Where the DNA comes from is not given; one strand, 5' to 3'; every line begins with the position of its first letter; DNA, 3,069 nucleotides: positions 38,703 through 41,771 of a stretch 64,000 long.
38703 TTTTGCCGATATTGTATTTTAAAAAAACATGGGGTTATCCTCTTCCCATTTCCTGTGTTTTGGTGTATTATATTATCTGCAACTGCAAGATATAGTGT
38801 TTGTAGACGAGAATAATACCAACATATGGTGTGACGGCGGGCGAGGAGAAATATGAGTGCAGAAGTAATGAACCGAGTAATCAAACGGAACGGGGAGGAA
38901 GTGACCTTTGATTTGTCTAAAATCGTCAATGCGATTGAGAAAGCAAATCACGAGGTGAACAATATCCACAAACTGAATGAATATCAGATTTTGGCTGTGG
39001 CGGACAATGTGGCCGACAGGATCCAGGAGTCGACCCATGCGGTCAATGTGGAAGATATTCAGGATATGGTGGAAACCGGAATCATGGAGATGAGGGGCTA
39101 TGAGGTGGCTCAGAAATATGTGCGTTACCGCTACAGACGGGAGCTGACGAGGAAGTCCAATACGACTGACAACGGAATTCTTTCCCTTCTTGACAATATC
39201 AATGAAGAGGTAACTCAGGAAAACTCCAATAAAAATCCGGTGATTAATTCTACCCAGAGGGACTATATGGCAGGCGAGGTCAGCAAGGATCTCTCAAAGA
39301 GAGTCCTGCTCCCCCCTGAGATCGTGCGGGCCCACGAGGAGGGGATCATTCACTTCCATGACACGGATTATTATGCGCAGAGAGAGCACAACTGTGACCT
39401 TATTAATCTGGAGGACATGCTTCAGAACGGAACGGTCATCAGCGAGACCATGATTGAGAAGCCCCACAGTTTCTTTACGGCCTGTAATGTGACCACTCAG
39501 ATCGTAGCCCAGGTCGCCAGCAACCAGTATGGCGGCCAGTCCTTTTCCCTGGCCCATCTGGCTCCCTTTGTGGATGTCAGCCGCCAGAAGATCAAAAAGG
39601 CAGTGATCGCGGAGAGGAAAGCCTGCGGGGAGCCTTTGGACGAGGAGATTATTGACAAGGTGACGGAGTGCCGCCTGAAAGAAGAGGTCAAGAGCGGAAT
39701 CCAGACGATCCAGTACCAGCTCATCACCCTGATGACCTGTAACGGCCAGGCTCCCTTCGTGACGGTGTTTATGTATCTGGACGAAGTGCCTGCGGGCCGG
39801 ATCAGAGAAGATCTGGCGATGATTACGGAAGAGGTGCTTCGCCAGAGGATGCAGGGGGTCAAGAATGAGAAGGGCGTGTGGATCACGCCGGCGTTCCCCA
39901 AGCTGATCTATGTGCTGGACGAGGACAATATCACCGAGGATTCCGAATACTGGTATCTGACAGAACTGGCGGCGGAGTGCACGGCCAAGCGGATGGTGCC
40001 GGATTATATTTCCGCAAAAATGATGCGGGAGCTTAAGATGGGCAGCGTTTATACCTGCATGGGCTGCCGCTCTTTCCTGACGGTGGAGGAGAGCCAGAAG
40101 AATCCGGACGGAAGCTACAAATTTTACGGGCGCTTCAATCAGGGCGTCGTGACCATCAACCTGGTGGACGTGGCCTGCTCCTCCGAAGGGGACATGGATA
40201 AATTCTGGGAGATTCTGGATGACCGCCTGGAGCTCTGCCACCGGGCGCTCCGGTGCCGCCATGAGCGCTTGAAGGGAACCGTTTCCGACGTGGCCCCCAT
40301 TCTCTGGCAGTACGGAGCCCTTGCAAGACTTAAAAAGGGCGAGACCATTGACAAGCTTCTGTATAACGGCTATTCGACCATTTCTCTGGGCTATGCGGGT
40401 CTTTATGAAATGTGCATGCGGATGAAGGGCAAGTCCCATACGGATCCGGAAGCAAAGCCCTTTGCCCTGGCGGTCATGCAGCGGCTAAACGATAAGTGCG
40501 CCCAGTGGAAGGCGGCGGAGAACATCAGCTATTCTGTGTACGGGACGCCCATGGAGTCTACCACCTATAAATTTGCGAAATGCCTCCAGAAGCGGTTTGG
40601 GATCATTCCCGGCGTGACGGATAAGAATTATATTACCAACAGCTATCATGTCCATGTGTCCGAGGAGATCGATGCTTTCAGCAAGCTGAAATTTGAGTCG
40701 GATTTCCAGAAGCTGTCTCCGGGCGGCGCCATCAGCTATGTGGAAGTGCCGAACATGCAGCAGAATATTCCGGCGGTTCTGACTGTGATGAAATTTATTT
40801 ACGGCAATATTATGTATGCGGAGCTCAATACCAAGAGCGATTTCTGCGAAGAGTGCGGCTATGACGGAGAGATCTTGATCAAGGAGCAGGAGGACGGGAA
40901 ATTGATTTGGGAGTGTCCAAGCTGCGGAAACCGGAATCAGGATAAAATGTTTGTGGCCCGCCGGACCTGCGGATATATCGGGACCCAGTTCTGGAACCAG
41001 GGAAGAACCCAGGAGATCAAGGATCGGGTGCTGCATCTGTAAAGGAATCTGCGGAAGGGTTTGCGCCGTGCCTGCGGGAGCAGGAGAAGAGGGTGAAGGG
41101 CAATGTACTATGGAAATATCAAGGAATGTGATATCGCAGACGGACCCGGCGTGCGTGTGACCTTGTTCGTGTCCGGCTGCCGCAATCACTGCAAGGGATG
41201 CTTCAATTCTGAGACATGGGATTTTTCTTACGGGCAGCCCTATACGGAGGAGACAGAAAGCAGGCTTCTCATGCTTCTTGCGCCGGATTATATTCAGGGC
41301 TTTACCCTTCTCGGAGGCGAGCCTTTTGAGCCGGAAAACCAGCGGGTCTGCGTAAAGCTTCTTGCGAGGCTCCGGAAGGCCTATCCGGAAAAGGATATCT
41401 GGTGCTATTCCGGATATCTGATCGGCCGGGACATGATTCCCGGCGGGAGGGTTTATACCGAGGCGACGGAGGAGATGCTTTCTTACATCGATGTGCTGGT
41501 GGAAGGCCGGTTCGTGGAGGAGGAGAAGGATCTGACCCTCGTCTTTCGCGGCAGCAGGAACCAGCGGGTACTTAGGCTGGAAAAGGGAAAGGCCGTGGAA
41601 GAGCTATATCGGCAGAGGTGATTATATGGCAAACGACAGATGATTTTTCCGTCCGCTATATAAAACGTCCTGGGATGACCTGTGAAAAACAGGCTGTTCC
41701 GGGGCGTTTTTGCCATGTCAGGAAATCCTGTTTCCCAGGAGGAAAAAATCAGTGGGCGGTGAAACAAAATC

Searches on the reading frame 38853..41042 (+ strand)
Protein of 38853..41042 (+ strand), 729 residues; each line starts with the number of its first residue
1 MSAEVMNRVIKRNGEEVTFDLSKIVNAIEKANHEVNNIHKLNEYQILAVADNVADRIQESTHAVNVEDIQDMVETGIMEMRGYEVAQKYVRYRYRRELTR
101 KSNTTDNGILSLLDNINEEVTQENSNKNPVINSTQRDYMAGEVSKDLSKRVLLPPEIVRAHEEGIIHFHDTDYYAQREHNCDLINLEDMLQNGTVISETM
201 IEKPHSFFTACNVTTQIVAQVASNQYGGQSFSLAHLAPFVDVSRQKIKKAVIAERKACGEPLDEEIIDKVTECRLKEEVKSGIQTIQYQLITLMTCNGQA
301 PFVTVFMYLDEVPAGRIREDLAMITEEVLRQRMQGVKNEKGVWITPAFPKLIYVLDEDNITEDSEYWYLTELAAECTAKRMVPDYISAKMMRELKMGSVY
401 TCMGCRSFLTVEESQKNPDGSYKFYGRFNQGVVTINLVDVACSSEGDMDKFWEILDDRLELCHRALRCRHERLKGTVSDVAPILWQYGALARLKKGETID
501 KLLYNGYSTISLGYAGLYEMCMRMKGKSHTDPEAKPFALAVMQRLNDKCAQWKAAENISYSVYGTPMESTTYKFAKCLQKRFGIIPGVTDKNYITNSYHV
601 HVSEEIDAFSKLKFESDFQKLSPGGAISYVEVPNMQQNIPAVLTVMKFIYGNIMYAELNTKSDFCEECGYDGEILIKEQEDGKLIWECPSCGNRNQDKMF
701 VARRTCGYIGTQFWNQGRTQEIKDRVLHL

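Call 9: search_protein_families(library=pfam, proteins=[window:38853-41042:+], max_evalue=0.001)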
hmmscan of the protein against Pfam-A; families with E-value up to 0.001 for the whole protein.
window:38853-41042:+ (729 aa): 3 families
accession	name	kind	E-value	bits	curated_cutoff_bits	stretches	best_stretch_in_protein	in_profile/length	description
PF13597.11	NRDD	-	3.9e-197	656.8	26.2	1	123-728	1-562/562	Anaerobic ribonucleoside-triphosphate reductase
PF03477.21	ATP-cone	-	4.5e-19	69.2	25.8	1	8-97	2-87/88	ATP cone domain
PF01228.26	Gly_radical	-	4e-16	59.9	22.2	1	602-710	1-103/106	Glycine radical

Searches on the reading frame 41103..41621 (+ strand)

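Call 9: search_protein_families(library=pfam, proteins=[window:41103-41621:+], max_evalue=0.001)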
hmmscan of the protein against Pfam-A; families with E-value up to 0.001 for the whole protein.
window:41103-41621:+ (172 aa): 2 families
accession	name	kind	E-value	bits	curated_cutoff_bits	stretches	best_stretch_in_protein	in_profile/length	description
PF13353.11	Fer4_12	-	7.3e-49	166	22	1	13-156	2-136/137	4Fe-4S single cluster domain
PF04055.27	Radical_SAM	-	1.9e-05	25.4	29.5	1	22-89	3-72/166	Radical SAM superfamily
